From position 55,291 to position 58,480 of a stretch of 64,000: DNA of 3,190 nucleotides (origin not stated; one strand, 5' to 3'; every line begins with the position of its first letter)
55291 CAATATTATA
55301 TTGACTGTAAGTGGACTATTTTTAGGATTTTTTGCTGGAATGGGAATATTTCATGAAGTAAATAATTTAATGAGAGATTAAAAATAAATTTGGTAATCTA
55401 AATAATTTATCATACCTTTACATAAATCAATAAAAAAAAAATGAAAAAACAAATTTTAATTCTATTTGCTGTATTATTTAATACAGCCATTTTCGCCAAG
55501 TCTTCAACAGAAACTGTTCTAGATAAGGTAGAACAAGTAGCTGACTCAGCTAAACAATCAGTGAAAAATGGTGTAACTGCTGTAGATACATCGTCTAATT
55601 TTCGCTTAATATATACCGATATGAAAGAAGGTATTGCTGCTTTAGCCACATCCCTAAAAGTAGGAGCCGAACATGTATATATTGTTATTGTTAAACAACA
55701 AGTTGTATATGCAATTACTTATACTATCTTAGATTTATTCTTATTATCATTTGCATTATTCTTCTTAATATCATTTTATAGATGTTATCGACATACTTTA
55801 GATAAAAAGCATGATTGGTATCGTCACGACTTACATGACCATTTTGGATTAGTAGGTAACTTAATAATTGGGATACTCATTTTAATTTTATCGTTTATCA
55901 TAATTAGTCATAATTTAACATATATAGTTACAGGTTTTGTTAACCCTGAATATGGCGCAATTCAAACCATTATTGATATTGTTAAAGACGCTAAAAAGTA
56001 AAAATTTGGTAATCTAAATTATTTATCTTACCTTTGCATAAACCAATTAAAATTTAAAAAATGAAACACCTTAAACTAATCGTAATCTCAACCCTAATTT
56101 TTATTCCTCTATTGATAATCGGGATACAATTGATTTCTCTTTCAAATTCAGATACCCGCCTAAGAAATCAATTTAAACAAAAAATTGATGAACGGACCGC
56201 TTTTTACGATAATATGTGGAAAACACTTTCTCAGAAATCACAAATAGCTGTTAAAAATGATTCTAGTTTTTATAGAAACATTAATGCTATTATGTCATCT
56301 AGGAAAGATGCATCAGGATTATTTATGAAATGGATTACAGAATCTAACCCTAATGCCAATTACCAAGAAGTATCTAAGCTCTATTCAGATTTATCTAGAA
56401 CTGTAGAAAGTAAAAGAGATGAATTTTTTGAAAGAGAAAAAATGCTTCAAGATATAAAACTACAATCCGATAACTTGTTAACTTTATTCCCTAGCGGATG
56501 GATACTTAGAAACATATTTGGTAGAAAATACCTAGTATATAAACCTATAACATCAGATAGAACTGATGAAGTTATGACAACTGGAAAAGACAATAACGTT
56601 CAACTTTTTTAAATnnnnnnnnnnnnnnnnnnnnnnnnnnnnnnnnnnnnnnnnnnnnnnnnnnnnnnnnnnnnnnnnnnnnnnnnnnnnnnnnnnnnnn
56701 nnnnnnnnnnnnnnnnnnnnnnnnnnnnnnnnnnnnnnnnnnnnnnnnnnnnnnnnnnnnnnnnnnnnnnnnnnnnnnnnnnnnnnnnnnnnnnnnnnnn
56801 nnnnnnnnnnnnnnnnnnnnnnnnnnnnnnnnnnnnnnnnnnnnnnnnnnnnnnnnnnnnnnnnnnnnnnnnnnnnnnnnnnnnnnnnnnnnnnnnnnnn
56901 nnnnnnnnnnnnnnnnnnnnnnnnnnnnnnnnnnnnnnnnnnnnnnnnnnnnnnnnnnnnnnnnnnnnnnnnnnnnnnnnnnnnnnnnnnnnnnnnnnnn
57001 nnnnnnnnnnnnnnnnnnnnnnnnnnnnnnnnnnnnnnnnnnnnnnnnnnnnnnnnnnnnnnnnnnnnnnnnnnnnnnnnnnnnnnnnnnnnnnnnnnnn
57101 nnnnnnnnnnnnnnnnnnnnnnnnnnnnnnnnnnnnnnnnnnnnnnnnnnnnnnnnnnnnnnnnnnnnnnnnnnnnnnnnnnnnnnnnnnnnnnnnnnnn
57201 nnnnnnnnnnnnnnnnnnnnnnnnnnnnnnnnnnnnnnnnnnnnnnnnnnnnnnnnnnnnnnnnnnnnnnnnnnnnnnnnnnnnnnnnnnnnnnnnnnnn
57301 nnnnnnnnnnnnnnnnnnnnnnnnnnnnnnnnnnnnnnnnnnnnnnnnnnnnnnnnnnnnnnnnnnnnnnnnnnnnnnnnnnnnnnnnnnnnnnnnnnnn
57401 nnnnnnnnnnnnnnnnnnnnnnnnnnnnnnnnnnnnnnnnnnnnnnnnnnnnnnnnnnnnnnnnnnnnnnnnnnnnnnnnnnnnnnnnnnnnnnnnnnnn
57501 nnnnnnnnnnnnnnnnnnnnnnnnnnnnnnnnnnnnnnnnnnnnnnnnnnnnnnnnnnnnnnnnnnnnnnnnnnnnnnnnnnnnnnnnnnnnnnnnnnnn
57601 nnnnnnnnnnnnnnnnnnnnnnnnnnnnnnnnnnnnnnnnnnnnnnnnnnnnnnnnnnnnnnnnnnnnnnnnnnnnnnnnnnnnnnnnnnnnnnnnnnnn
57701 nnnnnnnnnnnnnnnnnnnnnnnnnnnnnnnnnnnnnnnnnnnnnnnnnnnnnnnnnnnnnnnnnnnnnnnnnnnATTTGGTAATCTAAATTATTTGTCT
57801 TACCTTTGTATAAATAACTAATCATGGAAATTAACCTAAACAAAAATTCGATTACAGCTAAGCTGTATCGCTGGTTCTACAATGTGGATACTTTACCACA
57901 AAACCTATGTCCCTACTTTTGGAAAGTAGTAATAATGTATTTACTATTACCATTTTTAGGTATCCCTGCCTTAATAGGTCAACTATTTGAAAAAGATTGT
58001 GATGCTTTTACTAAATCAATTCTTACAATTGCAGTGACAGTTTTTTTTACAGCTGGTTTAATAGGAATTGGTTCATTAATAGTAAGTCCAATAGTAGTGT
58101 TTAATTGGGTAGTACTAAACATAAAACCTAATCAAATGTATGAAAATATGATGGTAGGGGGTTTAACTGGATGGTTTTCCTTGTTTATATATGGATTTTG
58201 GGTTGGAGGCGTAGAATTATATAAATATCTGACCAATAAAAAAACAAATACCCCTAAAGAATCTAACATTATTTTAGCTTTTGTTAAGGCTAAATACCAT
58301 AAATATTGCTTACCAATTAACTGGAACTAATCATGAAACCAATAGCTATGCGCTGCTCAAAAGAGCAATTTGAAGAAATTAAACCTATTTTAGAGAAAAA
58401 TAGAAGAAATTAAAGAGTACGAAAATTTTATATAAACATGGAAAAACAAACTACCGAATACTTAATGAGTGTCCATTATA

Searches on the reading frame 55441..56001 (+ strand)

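Call 67: search_protein_families(library=phrogs, proteins=[window:55441-56001:+], max_evalue=0.001)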
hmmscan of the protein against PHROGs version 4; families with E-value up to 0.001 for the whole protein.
window:55441-56001:+ (186 aa): 1 family
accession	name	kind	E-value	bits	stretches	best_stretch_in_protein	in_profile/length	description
phrog_1486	-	moron, auxiliary metabolic gene and host takeover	2.4e-15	57.9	1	61-183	7-129/130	membrane protein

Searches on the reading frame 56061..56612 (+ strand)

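Call 67: search_protein_families(library=phrogs, proteins=[window:56061-56612:+], max_evalue=0.001)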
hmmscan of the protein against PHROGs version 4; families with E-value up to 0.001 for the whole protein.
window:56061-56612:+ (183 aa): 1 family
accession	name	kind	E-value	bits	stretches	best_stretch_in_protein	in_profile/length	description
phrog_1383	-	head and packaging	1.6e-21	77.7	1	5-183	8-186/187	virion structural protein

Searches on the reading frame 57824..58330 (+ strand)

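Call 67: search_protein_families(library=phrogs, proteins=[window:57824-58330:+], max_evalue=0.001)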
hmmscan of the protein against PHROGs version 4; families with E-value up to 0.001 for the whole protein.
window:57824-58330:+ (168 aa): 1 family
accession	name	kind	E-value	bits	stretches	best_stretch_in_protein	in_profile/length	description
phrog_944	-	moron, auxiliary metabolic gene and host takeover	1.1e-16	62.2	2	2-49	84-132/235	membrane protein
